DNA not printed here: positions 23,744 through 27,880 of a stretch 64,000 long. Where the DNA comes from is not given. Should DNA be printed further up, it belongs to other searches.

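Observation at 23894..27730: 1278-aa protein: 16 tandem 39-aa helical repeats fused to an unknown domain and a GNAT - effector-like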

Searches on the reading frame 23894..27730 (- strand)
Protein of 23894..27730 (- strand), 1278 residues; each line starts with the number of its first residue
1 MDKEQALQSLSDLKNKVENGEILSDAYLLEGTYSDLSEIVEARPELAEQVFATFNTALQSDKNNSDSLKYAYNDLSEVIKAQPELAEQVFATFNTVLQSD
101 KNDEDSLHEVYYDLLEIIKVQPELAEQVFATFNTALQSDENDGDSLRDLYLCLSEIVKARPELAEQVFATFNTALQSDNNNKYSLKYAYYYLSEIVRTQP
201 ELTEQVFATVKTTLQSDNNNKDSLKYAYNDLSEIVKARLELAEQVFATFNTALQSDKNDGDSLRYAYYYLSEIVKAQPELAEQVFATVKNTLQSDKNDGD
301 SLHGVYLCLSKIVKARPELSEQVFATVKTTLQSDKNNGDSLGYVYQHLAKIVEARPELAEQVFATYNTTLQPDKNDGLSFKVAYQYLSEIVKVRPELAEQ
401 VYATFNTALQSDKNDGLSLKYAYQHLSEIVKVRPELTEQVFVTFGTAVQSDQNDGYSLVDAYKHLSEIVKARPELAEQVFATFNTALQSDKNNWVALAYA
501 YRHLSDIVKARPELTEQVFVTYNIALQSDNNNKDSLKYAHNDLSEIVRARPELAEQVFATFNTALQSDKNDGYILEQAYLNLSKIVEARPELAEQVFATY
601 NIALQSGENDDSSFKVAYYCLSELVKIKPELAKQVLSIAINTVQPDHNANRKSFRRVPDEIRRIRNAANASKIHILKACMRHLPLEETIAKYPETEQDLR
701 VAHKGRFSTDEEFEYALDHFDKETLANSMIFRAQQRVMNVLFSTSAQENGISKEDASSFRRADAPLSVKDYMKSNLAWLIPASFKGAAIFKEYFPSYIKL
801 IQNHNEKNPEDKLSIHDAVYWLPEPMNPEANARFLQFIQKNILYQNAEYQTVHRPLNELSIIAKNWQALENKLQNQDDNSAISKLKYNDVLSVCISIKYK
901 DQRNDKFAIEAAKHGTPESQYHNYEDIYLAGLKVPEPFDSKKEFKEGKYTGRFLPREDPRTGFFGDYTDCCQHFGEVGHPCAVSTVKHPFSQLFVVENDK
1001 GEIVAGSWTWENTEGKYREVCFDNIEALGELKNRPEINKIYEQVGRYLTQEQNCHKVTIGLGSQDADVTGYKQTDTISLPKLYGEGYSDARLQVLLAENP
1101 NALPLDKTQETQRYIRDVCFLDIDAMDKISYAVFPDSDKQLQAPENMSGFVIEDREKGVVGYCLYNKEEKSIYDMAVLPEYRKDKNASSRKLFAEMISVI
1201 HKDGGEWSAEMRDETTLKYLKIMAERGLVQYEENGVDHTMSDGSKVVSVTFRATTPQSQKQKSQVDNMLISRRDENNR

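Call 3: search_protein_families(library=pfam, proteins=[window:23894-27730:-], max_evalue=1)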
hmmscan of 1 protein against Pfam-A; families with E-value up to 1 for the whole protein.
window:23894-27730:- (1278 aa): 16 families
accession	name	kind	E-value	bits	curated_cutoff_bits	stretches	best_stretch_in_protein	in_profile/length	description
PF22928.2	INTS1_R4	-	2.1e-25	89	27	9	528-610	6-85/102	Integrator complex subunit 1, R4 domain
PF24436.2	INTS7_N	-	1.5e-09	38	42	3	57-174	366-482/503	Integrator complex subunit 7, N-terminal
PF05817.20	Ribophorin_II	-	5.1e-09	36.6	23.4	5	257-353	53-150/240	Ribophorin II N-terminal domain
PF08863.15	YolD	-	4.4e-08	33.6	27.5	0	587-627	20-59/94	YolD-like protein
PF14053.11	DUF4248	-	3.1e-06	27.6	27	0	69-89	21-41/68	Domain of unknown function (DUF4248)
PF24725.1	DUF7677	-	6.7e-06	26.8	26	0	76-102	33-59/98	Domain of unknown function (DUF7677)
PF09494.16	Slx4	-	0.00011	22.6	24.8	0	463-479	2-18/60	Slx4 endonuclease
PF18984.5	DUF5717_N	-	0.00033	19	25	2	134-220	336-420/875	Family of unknown function (DUF5717)N-terminal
PF25591.1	LRV_2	-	0.0028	18.1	27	0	346-364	15-33/61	Leucine Rich Repeat Variant domain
PF00281.24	Ribosomal_L5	-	0.0065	17.2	34.9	0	520-552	11-43/57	Ribosomal protein L5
PF13508.13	Acetyltransf_7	-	0.019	15.8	27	1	1150-1183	6-42/84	Acetyltransferase (GNAT) domain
PF16789.10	YscO-like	-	0.024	15.1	27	0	225-258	3-36/161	YscO-like protein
PF00583.31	Acetyltransf_1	-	0.063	14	20.7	1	1141-1183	23-73/116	Acetyltransferase (GNAT) family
PF05199.19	GMC_oxred_C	-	0.072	14.1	24.6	0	483-535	20-72/139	GMC oxidoreductase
PF10949.13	DUF2777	-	0.36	11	25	0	43-80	95-132/181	Protein of unknown function (DUF2777)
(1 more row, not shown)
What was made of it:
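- On HEAT-like alpha-solenoid repeats: INTS1_R4 scores 89 bits with 9 stretches (call 3).
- Closest known: HEAT/ARM-type alpha-solenoids. Same: INTS1_R4 scores 89 bits with 9 matched stretches (call 3).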

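Call 8: search_protein_families(library=ncbifam, proteins=[window:23897-27730:-], max_evalue=1)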
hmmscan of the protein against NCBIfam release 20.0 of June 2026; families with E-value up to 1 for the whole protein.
window:23897-27730:- (1278 aa): 5 families
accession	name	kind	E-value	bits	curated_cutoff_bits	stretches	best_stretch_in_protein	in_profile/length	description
NF008655.0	PRK11653.1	equivalog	2.9e-06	27.2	223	0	103-205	39-143/225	DUF1190 family protein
NF053880.1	SprCtKinCotIBac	equivalog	3.9e-06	26.1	550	0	460-495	192-227/328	spore coat kinase CotI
NF009021.0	PRK12357.1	equivalog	3.1e-05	23.3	470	0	330-369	133-172/326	glutaminase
NF040614.1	F420_dehyd_FpoK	exception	0.0097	16.3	145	0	574-609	36-71/98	F420H2 dehydrogenase subunit FpoK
NF047383.1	T4SS_eff_BspC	equivalog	0.17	11.8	200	0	63-103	27-67/136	type IV secretion system effector BspC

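Call 12: find_encoding_contigs(protein=window:23897-27730:-, flank=10000, max_places=4)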
Protein window:23897-27730:- (1278 aa): no gene with exactly this product is on record in the collection.
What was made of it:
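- Tried and rejected: Exact-sequence look-up of the window protein: not on record (call 12).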

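Call 68: search_protein_families(library=padloc, proteins=[window:23897-27730:-], max_evalue=0.01)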
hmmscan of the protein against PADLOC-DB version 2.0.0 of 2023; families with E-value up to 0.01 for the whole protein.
window:23897-27730:- (1278 aa): 0 families
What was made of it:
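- On Known anti-phage defence systems (PADLOC-DB 2.0): No hit for 6 diverse members (call 68)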
